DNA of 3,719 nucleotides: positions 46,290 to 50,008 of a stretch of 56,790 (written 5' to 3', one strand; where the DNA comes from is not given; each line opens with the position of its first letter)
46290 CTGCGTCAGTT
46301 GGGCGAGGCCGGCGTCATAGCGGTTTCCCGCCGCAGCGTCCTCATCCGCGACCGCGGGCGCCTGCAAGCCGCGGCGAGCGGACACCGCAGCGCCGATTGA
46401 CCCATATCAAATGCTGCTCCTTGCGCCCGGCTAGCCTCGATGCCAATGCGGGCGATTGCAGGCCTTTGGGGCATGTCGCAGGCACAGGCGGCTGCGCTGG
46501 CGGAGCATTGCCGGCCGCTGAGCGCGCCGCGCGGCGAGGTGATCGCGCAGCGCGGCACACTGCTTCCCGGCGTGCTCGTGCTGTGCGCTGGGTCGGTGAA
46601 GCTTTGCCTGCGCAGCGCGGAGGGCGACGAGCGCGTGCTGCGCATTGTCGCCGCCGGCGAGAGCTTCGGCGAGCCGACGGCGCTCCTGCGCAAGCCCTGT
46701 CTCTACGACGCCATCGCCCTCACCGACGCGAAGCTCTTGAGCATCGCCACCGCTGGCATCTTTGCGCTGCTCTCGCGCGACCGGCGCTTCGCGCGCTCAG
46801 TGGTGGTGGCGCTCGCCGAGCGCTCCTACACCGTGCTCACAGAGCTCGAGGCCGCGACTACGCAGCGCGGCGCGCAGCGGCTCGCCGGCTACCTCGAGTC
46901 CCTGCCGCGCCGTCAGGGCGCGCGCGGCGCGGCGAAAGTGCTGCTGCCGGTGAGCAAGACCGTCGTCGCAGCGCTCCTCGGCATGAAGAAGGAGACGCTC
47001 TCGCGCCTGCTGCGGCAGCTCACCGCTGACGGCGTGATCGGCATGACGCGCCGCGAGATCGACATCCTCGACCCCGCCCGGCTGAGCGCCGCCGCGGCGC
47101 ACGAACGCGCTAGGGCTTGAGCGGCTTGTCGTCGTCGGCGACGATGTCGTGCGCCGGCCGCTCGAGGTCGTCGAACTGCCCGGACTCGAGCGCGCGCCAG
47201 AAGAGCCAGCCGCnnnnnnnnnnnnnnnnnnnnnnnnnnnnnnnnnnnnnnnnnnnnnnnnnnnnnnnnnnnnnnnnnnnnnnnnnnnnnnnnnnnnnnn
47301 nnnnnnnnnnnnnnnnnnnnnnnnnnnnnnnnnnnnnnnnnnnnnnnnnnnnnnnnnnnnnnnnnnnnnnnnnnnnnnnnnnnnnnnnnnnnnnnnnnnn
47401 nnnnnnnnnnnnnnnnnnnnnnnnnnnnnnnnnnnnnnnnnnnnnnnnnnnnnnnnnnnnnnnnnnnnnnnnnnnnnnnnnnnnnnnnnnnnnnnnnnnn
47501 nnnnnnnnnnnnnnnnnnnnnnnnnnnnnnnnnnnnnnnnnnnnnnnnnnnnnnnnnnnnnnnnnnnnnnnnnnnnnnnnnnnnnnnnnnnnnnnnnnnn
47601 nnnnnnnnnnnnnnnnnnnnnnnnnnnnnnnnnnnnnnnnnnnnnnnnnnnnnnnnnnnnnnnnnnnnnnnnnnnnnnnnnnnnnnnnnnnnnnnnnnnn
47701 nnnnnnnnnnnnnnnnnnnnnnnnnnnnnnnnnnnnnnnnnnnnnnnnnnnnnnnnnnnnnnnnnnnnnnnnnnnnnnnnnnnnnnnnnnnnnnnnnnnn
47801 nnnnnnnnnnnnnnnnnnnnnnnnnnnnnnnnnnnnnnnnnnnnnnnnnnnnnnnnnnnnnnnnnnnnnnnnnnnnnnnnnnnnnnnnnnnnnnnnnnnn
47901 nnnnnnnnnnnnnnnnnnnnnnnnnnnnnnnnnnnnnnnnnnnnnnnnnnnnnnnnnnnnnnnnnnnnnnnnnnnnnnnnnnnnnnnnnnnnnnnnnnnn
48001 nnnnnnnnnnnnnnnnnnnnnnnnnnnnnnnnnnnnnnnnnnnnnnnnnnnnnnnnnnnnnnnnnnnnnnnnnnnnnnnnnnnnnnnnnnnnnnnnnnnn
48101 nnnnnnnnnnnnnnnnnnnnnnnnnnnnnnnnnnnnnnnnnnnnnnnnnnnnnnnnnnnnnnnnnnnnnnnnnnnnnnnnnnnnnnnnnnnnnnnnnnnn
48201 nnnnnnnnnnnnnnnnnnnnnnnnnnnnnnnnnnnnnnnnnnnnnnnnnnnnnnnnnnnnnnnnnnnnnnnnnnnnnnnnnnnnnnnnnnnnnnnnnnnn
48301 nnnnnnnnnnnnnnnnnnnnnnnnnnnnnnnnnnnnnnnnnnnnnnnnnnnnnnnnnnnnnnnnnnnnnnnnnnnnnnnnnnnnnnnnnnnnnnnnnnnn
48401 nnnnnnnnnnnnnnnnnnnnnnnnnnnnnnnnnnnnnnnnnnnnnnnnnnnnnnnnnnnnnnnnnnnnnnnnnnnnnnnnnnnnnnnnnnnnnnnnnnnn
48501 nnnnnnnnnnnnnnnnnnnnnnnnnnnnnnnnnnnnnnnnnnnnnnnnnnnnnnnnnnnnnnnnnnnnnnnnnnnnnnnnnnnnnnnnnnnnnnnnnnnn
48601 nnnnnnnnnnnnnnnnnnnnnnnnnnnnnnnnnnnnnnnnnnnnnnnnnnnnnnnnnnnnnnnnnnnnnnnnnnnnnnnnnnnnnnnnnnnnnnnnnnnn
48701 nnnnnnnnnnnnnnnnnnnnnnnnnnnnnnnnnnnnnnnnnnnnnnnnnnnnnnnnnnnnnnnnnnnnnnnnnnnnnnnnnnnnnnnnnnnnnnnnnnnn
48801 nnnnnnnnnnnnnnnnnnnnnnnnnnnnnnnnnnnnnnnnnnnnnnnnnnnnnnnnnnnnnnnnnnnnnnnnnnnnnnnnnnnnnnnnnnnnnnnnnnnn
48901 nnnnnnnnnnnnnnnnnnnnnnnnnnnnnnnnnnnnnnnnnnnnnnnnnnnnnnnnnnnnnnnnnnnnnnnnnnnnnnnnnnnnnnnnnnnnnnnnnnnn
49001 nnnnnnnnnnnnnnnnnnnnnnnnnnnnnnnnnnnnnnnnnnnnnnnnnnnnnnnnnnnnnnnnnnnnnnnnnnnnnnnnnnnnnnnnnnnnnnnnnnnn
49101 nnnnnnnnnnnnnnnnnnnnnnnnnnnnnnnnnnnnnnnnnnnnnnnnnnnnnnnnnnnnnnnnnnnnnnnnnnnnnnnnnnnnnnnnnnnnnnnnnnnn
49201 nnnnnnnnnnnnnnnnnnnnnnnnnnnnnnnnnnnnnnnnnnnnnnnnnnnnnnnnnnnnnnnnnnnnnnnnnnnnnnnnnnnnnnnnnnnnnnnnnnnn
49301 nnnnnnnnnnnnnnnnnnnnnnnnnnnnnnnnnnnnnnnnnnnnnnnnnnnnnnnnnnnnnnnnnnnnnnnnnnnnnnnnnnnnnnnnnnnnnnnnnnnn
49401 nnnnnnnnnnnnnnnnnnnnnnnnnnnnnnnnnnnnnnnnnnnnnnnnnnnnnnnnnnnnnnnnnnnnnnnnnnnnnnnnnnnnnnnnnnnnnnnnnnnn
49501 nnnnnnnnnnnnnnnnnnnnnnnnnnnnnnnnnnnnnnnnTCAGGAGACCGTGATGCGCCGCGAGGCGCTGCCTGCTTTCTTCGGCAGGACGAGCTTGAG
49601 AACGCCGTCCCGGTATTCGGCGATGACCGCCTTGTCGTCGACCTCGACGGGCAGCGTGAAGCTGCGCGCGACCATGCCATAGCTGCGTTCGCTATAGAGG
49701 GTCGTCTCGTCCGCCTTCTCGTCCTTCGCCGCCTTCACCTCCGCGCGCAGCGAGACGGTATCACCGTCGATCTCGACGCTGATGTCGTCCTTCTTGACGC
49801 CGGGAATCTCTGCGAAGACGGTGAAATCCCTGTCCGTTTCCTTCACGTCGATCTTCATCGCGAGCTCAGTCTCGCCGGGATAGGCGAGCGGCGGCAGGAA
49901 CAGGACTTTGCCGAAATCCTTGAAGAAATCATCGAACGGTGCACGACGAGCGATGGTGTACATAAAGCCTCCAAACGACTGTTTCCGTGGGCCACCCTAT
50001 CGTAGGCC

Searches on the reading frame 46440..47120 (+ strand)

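Call 31: search_protein_families(library=pfam, proteins=[window:46440-47120:+], max_evalue=0.00001)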
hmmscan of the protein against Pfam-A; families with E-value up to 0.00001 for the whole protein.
window:46440-47120:+ (226 aa): 2 families
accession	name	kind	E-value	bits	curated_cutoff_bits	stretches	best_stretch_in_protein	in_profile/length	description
PF13545.12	HTH_Crp_2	-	1.7e-15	57.2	27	1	146-217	1-69/70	Crp-like helix-turn-helix domain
PF00027.35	cNMP_binding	-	1.5e-14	54.2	27.5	1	28-114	3-89/89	Cyclic nucleotide-binding domain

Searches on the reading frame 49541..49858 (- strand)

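Call 31: search_protein_families(library=pfam, proteins=[window:49541-49858:-], max_evalue=0.00001)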
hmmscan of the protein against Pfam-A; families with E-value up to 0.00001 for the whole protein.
window:49541-49858:- (105 aa): 1 family
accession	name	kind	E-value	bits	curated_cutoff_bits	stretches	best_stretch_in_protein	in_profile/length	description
PF00011.27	HSP20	-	5.6e-21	75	20.8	1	4-104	1-101/102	Hsp20/alpha crystallin family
